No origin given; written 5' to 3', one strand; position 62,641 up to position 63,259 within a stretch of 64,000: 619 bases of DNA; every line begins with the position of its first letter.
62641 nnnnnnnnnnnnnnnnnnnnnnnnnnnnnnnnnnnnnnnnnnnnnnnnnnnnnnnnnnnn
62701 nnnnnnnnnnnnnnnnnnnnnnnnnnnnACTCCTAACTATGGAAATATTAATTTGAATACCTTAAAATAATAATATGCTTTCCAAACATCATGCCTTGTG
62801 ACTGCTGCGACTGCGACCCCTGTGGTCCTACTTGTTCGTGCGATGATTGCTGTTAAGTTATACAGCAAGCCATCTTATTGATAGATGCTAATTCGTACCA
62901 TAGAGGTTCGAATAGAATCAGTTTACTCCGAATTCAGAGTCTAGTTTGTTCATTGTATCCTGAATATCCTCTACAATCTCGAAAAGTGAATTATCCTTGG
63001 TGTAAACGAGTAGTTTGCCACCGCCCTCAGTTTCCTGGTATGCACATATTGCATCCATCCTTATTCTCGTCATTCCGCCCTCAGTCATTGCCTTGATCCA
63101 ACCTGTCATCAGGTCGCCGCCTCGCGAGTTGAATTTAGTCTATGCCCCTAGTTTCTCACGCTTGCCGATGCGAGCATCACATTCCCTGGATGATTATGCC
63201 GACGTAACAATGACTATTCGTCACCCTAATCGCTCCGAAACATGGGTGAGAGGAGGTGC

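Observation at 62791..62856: Unannotated 21-codon ORF encoding a 9-Cys peptide (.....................)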

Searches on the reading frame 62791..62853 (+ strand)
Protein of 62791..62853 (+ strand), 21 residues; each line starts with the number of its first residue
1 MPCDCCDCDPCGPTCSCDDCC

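Call 18: search_protein_families(library=pfam, proteins=[window:62791-62853:+], max_evalue=1)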
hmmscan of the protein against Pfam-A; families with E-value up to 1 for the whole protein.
seq(21 aa): 0 families

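Call 20: find_related_loci(query=A1, collection=viral_contigs, flank=5000)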
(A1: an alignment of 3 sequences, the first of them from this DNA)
Query A1 (21 aa) in viral_contigs; peptide patterns used: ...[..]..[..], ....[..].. (x = any residue, [..] = any of these).
134 stretches matched a pattern, but none encodes a relative of the query by tblastn (E <= 1e-3).

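Call 28: list_cluster_members(proteins=[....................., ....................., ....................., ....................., window:62791-62853:+, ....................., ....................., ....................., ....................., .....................])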
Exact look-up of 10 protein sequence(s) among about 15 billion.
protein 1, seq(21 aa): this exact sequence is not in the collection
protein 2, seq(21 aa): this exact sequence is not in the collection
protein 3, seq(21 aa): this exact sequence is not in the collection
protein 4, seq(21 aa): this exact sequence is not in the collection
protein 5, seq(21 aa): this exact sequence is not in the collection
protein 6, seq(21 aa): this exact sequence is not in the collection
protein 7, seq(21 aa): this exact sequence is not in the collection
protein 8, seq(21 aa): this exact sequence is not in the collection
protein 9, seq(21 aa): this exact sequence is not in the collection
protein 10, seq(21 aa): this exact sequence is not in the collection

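Call 40: search_solved_structures(query=A2, max_evalue=10, show_alignments=3)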
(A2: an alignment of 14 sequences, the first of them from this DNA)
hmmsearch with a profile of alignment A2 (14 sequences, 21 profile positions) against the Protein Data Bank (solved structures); distinct sequences matched with E-value up to 10: 0.

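Call 76: search_protein_families(library=pfam, alignment_id=A2, max_evalue=10)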
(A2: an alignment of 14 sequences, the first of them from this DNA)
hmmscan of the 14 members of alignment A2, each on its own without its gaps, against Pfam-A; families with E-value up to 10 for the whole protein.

A. member 1, seq(21 aa): 0 families

B. families by the number of members that match (of 14 scanned): 0 families

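Call 77: search_protein_families(library=ncbifam, alignment_id=A2, max_evalue=10)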
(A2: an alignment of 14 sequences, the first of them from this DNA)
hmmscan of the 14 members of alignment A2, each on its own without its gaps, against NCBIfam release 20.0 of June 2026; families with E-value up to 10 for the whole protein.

A. member 1, seq(21 aa): 0 families

B. families by the number of members that match (of 14 scanned): 0 families

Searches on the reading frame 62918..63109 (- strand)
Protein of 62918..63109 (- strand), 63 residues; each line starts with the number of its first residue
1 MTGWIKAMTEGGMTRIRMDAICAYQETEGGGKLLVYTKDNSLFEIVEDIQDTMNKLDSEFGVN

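Call 6: search_protein_families(library=pfam, proteins=[window:62918-63109:-], max_evalue=0.01)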
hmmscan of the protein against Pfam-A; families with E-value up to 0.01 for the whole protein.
window:62918-63109:- (63 aa): 0 families

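Call 9: find_encoding_contigs(protein=window:62918-63109:-, flank=6000, max_places=10)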
Protein window:62918-63109:- (63 aa): 23 contigs read that carry it; 10 places shown.
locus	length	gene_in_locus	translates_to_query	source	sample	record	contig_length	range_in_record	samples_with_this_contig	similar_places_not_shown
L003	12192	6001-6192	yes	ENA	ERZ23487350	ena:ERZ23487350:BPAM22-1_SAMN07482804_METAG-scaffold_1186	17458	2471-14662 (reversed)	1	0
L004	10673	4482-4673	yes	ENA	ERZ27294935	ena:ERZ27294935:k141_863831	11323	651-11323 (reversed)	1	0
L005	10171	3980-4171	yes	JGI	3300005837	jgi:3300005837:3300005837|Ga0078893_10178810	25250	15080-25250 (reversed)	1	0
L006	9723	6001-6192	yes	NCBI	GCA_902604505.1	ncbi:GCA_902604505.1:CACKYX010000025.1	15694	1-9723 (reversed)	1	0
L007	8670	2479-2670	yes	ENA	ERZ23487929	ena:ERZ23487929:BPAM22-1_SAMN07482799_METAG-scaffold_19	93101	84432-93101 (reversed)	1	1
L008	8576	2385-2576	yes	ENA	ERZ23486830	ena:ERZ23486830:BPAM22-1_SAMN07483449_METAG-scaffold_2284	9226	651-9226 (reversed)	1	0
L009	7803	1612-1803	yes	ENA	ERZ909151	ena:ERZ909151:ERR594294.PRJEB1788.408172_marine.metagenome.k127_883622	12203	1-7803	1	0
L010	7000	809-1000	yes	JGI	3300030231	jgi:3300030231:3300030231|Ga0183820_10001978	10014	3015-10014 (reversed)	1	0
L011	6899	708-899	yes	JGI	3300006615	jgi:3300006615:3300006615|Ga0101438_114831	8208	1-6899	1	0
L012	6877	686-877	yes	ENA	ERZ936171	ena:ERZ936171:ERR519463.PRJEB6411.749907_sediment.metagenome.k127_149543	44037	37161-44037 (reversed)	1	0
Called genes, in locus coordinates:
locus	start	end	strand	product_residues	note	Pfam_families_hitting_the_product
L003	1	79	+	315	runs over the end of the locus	PF00850:Hist_deacetyl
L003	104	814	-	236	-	PF02146:SIR2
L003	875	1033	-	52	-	-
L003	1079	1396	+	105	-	-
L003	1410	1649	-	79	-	-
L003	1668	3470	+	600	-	PF01268:FTHFS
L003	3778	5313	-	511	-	PF00875:DNA_photolyase, PF03441:FAD_binding_7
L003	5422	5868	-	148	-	-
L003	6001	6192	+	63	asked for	-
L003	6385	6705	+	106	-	-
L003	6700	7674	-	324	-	PF03060:NMO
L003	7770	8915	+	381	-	PF02771:Acyl-CoA_dh_N, PF02770:Acyl-CoA_dh_M, PF00441:Acyl-CoA_dh_1, PF08028:Acyl-CoA_dh_2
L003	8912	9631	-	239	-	PF00588:SpoU_methylase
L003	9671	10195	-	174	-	PF05656:DUF805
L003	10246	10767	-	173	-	PF04832:SOUL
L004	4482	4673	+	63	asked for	-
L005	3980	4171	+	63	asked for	-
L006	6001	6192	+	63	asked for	-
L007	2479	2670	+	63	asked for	-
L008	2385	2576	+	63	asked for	-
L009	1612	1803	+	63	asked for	-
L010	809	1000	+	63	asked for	-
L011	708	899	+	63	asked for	-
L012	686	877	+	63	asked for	-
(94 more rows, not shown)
